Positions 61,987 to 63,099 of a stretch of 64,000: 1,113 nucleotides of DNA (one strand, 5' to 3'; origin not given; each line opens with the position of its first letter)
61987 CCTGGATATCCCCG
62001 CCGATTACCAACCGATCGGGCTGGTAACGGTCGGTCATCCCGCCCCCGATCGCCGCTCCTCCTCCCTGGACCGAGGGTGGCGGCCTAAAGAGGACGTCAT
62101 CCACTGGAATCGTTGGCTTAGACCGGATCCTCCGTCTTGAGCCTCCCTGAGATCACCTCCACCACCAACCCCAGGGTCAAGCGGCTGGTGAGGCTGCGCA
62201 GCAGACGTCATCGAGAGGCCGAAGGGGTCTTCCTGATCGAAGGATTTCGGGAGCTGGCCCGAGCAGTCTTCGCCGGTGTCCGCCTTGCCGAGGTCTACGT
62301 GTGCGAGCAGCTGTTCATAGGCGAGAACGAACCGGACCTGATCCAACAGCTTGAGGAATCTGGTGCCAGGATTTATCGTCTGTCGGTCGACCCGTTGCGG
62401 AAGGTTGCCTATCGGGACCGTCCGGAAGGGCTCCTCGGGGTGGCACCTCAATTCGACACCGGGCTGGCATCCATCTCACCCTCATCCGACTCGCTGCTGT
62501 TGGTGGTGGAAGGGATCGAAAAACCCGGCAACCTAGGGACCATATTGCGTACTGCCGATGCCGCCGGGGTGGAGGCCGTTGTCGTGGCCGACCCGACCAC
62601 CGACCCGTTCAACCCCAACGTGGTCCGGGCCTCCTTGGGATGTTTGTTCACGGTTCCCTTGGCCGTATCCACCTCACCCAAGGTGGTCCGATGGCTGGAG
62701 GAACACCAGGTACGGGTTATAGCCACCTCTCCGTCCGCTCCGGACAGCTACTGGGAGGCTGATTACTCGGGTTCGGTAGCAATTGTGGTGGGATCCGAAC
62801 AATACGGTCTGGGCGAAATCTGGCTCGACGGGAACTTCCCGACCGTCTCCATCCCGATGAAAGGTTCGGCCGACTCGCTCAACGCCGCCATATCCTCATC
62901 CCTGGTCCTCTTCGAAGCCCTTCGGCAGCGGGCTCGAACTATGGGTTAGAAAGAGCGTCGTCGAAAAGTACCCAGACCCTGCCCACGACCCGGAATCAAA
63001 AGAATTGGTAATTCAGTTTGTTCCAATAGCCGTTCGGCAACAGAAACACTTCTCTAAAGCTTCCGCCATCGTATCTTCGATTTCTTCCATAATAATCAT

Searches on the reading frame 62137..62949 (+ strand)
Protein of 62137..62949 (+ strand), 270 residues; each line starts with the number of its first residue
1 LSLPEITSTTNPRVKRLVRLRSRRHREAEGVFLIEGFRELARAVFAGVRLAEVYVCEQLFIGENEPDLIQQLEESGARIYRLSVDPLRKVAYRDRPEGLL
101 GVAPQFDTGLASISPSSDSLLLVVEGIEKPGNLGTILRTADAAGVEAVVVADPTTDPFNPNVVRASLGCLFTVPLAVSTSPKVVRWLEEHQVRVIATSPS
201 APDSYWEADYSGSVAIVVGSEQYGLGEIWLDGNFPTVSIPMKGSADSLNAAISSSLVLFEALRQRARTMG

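Call 82: find_encoding_contigs(protein=window:62137-62949:+, flank=10000, max_places=1)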
Protein window:62137-62949:+ (270 aa): 2 contigs read that carry it; 1 place shown.
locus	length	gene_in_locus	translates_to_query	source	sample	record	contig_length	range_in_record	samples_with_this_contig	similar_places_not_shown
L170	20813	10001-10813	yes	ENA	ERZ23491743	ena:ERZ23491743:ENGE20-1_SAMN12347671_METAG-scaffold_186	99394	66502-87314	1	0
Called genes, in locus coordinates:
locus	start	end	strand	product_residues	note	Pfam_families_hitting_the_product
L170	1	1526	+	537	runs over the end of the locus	PF00920:ILVD_EDD_N, PF24877:ILV_EDD_C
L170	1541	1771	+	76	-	PF11146:DUF2905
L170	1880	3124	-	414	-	PF05991:NYN_YacP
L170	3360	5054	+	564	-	PF02776:TPP_enzyme_N, PF00205:TPP_enzyme_M, PF02775:TPP_enzyme_C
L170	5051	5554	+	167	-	PF01842:ACT, PF13291:ACT_4 (weak), PF22629:ACT_AHAS_ss, PF13710:ACT_5, PF10369:ALS_ss_C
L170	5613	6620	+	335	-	PF03446:NAD_binding_2 (weak), PF03807:F420_oxidored (weak), PF07991:KARI_N, PF01450:KARI_C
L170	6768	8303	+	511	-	PF00682:HMGL-like, PF22617:HCS_D2, PF08502:LeuA_dimer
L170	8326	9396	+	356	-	PF00180:Iso_dh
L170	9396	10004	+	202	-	PF00881:Nitroreductase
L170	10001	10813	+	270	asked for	PF04705:TSNR_N (weak), PF22435:MRM3-like_sub_bind, PF00588:SpoU_methylase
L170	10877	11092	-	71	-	-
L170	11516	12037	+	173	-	-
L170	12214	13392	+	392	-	PF04107:GCS2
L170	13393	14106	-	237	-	PF00977:His_biosynth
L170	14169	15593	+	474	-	PF01425:Amidase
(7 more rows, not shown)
